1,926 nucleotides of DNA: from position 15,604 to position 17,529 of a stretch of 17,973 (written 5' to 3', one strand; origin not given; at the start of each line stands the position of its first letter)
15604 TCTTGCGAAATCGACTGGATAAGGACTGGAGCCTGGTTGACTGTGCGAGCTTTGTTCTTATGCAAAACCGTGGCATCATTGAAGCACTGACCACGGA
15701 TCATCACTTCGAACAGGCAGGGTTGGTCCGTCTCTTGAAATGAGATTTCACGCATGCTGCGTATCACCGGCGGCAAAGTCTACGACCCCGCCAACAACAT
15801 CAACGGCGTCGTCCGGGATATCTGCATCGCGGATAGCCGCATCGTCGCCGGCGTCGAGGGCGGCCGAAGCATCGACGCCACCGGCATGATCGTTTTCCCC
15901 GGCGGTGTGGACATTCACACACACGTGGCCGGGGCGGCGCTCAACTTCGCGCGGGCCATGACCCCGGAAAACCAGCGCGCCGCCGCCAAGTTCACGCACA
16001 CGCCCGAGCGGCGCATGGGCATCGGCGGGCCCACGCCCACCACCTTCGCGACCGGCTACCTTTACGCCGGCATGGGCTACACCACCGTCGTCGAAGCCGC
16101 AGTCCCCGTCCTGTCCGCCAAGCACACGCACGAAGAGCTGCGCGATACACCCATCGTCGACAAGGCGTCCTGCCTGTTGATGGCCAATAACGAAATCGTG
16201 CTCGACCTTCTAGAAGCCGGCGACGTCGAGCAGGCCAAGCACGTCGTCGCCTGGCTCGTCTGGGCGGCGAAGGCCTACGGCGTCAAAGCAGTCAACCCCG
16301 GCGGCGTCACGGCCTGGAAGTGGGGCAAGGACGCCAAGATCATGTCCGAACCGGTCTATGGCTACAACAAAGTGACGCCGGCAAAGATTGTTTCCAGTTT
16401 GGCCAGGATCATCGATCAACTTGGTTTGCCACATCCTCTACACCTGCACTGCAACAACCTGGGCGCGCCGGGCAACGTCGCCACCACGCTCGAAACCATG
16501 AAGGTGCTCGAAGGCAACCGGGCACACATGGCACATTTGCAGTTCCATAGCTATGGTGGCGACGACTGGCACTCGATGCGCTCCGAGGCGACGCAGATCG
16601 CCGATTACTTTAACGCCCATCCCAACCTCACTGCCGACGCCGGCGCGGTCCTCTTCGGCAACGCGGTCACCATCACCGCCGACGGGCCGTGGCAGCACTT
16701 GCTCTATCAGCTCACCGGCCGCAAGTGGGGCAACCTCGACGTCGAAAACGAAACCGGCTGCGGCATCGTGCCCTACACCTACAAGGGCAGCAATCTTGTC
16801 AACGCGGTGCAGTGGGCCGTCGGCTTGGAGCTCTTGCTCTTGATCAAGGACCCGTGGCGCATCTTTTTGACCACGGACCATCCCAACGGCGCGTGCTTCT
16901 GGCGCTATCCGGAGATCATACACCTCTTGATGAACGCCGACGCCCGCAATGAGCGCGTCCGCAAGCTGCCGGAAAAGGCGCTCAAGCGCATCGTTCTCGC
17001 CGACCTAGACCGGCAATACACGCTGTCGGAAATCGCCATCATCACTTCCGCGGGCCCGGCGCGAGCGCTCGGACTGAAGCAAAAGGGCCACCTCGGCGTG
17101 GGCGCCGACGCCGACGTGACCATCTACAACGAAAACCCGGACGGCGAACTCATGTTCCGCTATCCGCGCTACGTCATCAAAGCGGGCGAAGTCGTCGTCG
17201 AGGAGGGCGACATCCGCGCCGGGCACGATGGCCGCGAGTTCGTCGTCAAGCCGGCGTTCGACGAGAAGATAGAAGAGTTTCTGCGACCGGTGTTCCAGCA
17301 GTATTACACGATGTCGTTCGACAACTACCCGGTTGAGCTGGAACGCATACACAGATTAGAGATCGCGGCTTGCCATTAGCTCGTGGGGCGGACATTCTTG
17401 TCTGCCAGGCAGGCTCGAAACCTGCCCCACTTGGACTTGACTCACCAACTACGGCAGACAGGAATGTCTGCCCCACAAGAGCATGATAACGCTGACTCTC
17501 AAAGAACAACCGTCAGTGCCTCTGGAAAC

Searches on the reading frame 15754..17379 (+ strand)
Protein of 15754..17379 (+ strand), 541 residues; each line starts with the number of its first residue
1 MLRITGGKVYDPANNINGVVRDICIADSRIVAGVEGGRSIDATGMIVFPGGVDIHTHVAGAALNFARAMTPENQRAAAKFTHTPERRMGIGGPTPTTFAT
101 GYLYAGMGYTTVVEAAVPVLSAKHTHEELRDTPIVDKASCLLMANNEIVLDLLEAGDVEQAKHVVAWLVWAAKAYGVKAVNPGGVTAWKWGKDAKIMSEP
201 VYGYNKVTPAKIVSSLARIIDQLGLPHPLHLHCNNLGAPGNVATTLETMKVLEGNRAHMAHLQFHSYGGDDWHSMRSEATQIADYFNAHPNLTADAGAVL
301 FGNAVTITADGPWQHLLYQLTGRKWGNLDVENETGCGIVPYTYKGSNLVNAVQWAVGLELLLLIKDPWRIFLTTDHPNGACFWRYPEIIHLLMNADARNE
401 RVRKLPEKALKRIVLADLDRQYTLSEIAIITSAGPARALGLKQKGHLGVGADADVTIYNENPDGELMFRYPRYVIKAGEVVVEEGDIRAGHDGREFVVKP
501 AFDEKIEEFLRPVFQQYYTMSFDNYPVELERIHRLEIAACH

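Call 6: search_protein_families(library=pfam, proteins=[window:15754-17379:+], max_evalue=0.1)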
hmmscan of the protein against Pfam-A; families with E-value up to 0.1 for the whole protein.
window:15754-17379:+ (541 aa): 2 families
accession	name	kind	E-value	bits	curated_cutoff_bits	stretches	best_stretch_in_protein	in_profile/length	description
PF07969.17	Amidohydro_3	-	4.7e-51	175.2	29.7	1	40-482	3-472/472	Amidohydrolase family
PF01979.26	Amidohydro_1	-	4.2e-09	36.6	25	1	364-480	239-344/345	Amidohydrolase family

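Call 7: search_protein_families(library=ncbifam, proteins=[window:15754-17379:+], max_evalue=0.1)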
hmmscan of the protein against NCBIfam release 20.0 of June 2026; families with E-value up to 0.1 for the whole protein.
window:15754-17379:+ (541 aa): 47 families (the best 25 are shown)
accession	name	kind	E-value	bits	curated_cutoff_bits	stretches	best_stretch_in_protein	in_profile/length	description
TIGR03121.1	one_C_dehyd_A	equivalog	3.2e-209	695.8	392.75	1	2-533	2-553/556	formylmethanofuran dehydrogenase subunit A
NF042911.1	FMH_DH_FwdA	exception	6.1e-167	556.5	950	1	4-532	4-558/569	tungsten-dependent formylmethanofuran dehydrogenase subunit FwdA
NF006689.0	PRK09237.1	equivalog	1e-14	54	371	2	3-58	6-66/383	amidohydrolase/deacetylase family metallohydrolase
NF006560.0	PRK09061.1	subfamily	2.9e-12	45.6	340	1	4-62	30-91/517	amidohydrolase family protein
NF009941.0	PRK13404.1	subfamily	3.3e-12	45.8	647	2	18-60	19-65/478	dihydropyrimidinase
NF004839.0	PRK06189.1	equivalog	1.9e-10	40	631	2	416-460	347-391/451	allantoinase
NF009060.0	PRK12394.1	equivalog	4.6e-10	38.8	442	1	4-59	7-66/381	metallo-dependent hydrolase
NF005791.0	PRK07627.1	equivalog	5.6e-10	38.7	442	1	2-78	3-84/425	dihydroorotase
TIGR03178.1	allantoinase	equivalog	1.9e-09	36.9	357.85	1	418-461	343-386/441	allantoinase AllB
TIGR02033.1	D-hydantoinase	equivalog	2.1e-09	36.8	393.25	1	19-62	15-64/454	dihydropyrimidinase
NF002668.0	PRK02382.1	equivalog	2.3e-09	36.5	452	2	420-461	332-373/436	dihydroorotase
NF006559.0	PRK09060.1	equivalog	1.1e-07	30.5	482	1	421-458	343-380/444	dihydroorotase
NF011987.0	PRK15446.2-3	subfamily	8.1e-07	28.2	253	1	428-463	333-368/395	alpha-D-ribose 1-methylphosphonate 5-triphosphate diphosphatase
NF005960.0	PRK08044.1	equivalog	1.1e-06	27.6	688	1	20-79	20-82/453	allantoinase AllB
NF011990.0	PRK15446.2-6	subfamily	1.3e-06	27.4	233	1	416-482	319-383/390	alpha-D-ribose 1-methylphosphonate 5-triphosphate diphosphatase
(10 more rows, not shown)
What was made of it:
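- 15754..17379 (+): fwdA (right flank of the hotspot). TIGR03121, 696 bits (call 7).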

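Call 11: find_related_loci(query=window:15754-17379:+, collection=genome_contigs, flank=6000)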
Query window:15754-17379:+ (541 aa) in genome_contigs; peptide patterns used: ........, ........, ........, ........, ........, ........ (x = any residue, [..] = any of these).
393 stretches matched a pattern; 283 encode a relative of the query (tblastn E <= 1e-3); the best 80 are kept; 80 distinct loci.
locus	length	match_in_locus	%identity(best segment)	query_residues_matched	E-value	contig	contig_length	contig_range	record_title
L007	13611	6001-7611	88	1-537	0e+0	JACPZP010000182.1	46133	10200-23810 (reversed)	MAG: Planctomycetota bacterium isolate NC_groundwater_892_Pr1_S2p5_60_19 Montesol18_S2p5_coassembly_scaffold_1241286, wh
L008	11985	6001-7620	88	1-540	0e+0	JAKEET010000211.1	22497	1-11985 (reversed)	MAG: Gemmataceae bacterium isolate PMV_1.61 PMV_1.61.k101_1956128, whole genome shotgun sequence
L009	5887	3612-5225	87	1-538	0e+0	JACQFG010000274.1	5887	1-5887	MAG: Planctomycetota bacterium isolate NC_groundwater_1041_Pr1_S-0.65um_62_10 Montesol18_Sp65_coassembly_scaffold_113151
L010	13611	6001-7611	86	1-537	0e+0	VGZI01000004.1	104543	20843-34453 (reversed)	MAG: Planctomycetota bacterium isolate K_Offshore_80m_m2_128 K_Offshore_80m_m2_128_Ga0194132_10000294, whole genome shot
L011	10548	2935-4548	85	1-538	0e+0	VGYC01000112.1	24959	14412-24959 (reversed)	MAG: Planctomycetota bacterium isolate K_Offshore_120m_mx_222 K_Offshore_120m_mx_222_Ga0194131_10003447, whole genome sh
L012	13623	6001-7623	85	1-541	0e+0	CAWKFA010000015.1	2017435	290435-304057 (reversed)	MAG: uncultured Planctomycetota bacterium isolate MFD01213.bin.2.22 genome assembly, contig: contig_6878, whole genome s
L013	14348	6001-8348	85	1-537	0e+0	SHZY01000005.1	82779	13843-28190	MAG: Gemmataceae bacterium isolate Baikal-deep-G160 BACOMB-C888, whole genome shotgun sequence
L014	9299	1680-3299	85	1-540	0e+0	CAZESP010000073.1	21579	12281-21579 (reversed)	MAG TPA_asm: uncultured Alcaligenaceae bacterium isolate binchicken_co107_135 genome assembly, contig: NODE_6071_length_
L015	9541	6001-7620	84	1-540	0e+0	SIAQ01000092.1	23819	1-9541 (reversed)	MAG: Gemmataceae bacterium isolate Baikal-deep-G178 BACOMB-C9952, whole genome shotgun sequence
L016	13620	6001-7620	84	1-540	0e+0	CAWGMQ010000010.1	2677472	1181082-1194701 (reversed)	MAG: uncultured Planctomycetota bacterium isolate MFD09567.bin.1.13 genome assembly, contig: contig_40, whole genome sho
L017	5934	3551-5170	85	1-540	0e+0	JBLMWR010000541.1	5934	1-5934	MAG: Deltaproteobacteria bacterium isolate MAG277 PRJNA957066_bin56_renamed_540, whole genome shotgun sequence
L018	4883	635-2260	83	1-541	0e+0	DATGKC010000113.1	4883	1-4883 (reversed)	MAG TPA_asm: Planctomycetaceae bacterium isolate SMAG_U9849 k141_1283270, whole genome shotgun sequence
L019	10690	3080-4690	84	1-537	0e+0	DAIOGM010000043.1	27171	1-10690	MAG TPA_asm: Gemmataceae bacterium isolate CTOTU25972 NODE_368_length_27171_cov_4.323315, whole genome shotgun sequence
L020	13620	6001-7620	84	1-540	0e+0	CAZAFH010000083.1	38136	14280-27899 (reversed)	MAG TPA_asm: uncultured Singulisphaera sp. isolate SRP262948_co1_160 genome assembly, contig: NODE_987_length_38136_cov_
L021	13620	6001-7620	84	1-540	0e+0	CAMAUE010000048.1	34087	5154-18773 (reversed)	MAG: Singulisphaera sp. GP187 isolate MaH-04nov19-250 genome assembly, contig: MaH-04nov19-C2950, whole genome shotgun s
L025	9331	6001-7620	82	1-540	0e+0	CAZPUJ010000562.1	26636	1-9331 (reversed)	MAG TPA_asm: uncultured Planctomycetaceae bacterium isolate binchicken_co165_362 genome assembly, contig: k141_1215264,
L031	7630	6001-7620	84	1-540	0e+0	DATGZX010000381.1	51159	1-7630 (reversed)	MAG TPA_asm: Gemmataceae bacterium isolate SMAG_U10675 k141_309710, whole genome shotgun sequence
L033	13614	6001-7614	81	1-538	0e+0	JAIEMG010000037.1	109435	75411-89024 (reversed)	MAG: Gemmataceae bacterium isolate co.spades.CONCOCT.2.5kb_030 c_000000000002, whole genome shotgun sequence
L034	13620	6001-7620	80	1-540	0e+0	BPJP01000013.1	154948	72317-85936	MAG: Gemmatales bacterium KatS3mg105 DNA, contig_15308, whole genome shotgun sequence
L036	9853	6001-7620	81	1-540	0e+0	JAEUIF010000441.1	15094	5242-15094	MAG: Planctomycetia bacterium isolate new MAG-36 k141_3098635, whole genome shotgun sequence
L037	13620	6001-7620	81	1-540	0e+0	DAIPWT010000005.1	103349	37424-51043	MAG TPA_asm: Gemmataceae bacterium isolate CTOTU41487 NODE_82_length_103349_cov_11.003853, whole genome shotgun sequence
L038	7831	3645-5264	79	1-540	0e+0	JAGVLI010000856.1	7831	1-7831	MAG: Planctomycetales bacterium isolate SW_37 c_000000104749, whole genome shotgun sequence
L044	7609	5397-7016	79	1-540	0e+0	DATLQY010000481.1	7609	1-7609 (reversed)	MAG TPA_asm: Pirellulales bacterium isolate SMAG_U13890 k141_800736, whole genome shotgun sequence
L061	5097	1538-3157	77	1-540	0e+0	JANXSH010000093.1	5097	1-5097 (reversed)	MAG: Planctomycetia bacterium isolate 336R_metabat_93 336R_k141_2664072, whole genome shotgun sequence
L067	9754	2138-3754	77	1-537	0e+0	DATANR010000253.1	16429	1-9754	MAG TPA_asm: Gemmataceae bacterium isolate SMAG_U7024 k141_606080, whole genome shotgun sequence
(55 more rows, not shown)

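Call 15: search_protein_families(library=pfam, proteins=[L034:5637-5972:+, L034:5233-5631:+, L008:5035-5409:+, L008:5357-5797:+, L019:1391-2521:+, L019:2517-3059:+, L025:5267-5935:+, L031:5374-5655:+, L031:5643-5963:+, L036:5136-5948:+], max_evalue=0.01)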
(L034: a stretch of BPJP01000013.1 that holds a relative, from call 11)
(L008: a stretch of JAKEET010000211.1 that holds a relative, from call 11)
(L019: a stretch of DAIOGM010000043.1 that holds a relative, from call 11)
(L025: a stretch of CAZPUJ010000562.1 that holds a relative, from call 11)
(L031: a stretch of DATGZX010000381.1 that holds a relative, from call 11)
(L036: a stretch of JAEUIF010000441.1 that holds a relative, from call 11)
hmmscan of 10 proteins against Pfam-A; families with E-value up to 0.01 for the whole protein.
L034:5637-5972:+ (112 aa): 1 family
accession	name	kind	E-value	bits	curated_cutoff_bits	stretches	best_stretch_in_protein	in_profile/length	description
PF02452.23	PemK_toxin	-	2e-10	41.3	23.1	1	3-104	2-108/109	PemK-like, MazF-like toxin of type II toxin-antitoxin system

L034:5233-5631:+ (133 aa): 0 families

L008:5035-5409:+ (125 aa): 1 family
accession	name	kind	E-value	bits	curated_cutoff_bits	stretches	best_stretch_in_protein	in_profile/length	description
PF04255.20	DUF433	-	6.9e-06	26.2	23.6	1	25-64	17-56/56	Protein of unknown function (DUF433)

L008:5357-5797:+ (147 aa): 1 family
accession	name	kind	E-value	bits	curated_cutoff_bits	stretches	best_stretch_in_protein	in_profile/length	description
PF18480.7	DUF5615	-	0.00018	21.8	23.8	1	39-82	14-56/110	Domain of unknown function (DUF5615)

L019:1391-2521:+ (377 aa): 6 families
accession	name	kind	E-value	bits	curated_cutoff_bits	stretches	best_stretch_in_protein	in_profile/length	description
PF13304.12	AAA_21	-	3.7e-18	67.1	27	1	34-333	4-304/304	AAA domain, putative AbiEii toxin, Type IV TA system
PF13175.12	AAA_15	-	7.5e-09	36.1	32.1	1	9-52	1-46/374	AAA ATPase domain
PF13476.12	AAA_23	-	3.7e-07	31.4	27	1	12-51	1-41/201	AAA domain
PF02463.25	SMC_N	-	1.9e-06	27.9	40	1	9-49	1-44/220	RecF/RecN/SMC N terminal domain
PF13555.12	AAA_29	-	3.3e-05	24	27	1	12-50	3-43/61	P-loop containing region of AAA domain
PF00005.33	ABC_tran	-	4.5e-05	24.5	25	1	22-50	4-32/137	ABC transporter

L019:2517-3059:+ (181 aa): 2 families
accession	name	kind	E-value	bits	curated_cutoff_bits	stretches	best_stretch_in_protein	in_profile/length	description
PF11536.14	DUF3226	-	3.2e-05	24.2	27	1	9-140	3-146/208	Protein of unknown function (DUF3226)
PF14103.11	DUF4276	-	0.00023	21.9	30.2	1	13-117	2-107/192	Domain of unknown function (DUF4276)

L025:5267-5935:+ (223 aa): 1 family
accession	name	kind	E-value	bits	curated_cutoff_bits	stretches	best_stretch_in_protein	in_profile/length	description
PF05685.18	Uma2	-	6.8e-30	104.2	27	1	40-203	2-171/172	Putative restriction endonuclease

L031:5374-5655:+ (94 aa): 1 family
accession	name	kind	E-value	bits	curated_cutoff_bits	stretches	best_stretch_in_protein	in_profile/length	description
PF04365.19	BrnT_toxin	-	6.9e-09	36.3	34.5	1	14-84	8-77/77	Ribonuclease toxin, BrnT, of type II toxin-antitoxin system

L031:5643-5963:+ (107 aa): 3 families
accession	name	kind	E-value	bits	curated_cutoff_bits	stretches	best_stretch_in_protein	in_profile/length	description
PF12441.14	CopG_antitoxin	-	1.9e-07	32.2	28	1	9-80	2-76/79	CopG antitoxin of type II toxin-antitoxin system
PF01402.27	RHH_1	-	5.5e-05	23.4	20.5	1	49-80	2-33/39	Ribbon-helix-helix protein, copG family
PF19807.5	DUF6290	-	0.00099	19.7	27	1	49-83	4-38/72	Family of unknown function (DUF6290)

L036:5136-5948:+ (271 aa): 1 family
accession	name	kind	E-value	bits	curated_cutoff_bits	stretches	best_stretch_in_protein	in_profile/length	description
PF13267.11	DUF4058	-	1.7e-07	31.4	25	1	39-245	10-205/254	Protein of unknown function (DUF4058)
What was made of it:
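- The toxin can be PIN or PemK (call 15).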

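Call 17: search_protein_families(library=pfam, proteins=[L033:5362-5691:+, L009:2852-3562:+, L013:5997-6527:+, L013:6527-6721:+, L037:4988-5341:+, L037:4590-4994:+, L044:4145-4837:+, L044:5000-5383:+, L061:517-1482:+, L067:1630-2007:+], max_evalue=0.01)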
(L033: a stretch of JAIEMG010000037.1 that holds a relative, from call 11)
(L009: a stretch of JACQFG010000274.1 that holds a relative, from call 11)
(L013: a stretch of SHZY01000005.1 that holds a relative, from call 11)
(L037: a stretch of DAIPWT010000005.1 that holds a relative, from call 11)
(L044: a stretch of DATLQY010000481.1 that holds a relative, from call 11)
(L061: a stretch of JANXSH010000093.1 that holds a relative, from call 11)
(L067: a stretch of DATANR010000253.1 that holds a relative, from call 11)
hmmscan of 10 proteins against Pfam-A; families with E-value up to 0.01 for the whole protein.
L033:5362-5691:+ (110 aa): 0 families

L009:2852-3562:+ (237 aa): 0 families

L013:5997-6527:+ (177 aa): 1 family
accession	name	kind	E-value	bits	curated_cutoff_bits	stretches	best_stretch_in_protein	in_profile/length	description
PF22014.2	DUF6932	-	6.7e-24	85.4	27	1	33-172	1-141/142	Family of unknown function (DUF6932)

L013:6527-6721:+ (65 aa): 0 families

L037:4988-5341:+ (118 aa): 1 family
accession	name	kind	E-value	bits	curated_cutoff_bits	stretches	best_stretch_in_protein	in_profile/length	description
PF02452.23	PemK_toxin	-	4.2e-19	69.2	23.1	1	4-114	1-108/109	PemK-like, MazF-like toxin of type II toxin-antitoxin system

L037:4590-4994:+ (135 aa): 1 family
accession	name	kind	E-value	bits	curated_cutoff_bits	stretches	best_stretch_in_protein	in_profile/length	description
PF13101.12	DUF3945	-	0.0088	16.1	21.9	0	49-66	24-41/50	Protein of unknown function (DUF3945)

L044:4145-4837:+ (231 aa): 0 families

L044:5000-5383:+ (128 aa): 1 family
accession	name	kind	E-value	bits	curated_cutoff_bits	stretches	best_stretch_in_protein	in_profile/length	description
PF24732.2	ParE_like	-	9.7e-05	22.7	24.4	1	62-123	3-67/67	ParE-like toxin domain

L061:517-1482:+ (322 aa): 0 families

L067:1630-2007:+ (126 aa): 6 families
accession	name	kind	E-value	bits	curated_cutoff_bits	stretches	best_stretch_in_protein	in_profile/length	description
PF01381.28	HTH_3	-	7.1e-13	48.8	23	1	57-109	1-52/55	Helix-turn-helix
PF13560.12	HTH_31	-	1.8e-10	41.4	27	1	52-106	1-55/64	Helix-turn-helix domain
PF12844.13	HTH_19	-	5e-06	26.8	30.2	1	57-107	4-53/64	Helix-turn-helix domain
PF13744.12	HTH_37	-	1.1e-05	25.6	27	1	52-109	18-75/80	Helix-turn-helix domain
PF13443.12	HTH_26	-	0.00021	21.9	22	1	59-106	4-51/63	Cro/C1-type HTH DNA-binding domain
PF13413.12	HTH_25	-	0.0023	18.1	24.6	1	57-89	2-34/62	Helix-turn-helix domain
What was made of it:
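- The site is otherwise filled with unrelated toxin-antitoxin or defence genes (calls 15, 17).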

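Call 59: search_protein_families(library=pfam, proteins=[L007:5468-5689:+], max_evalue=0.1)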
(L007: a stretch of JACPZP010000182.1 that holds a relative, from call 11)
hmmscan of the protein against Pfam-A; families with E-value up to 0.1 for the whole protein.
L007:5468-5689:+ (74 aa): 0 families
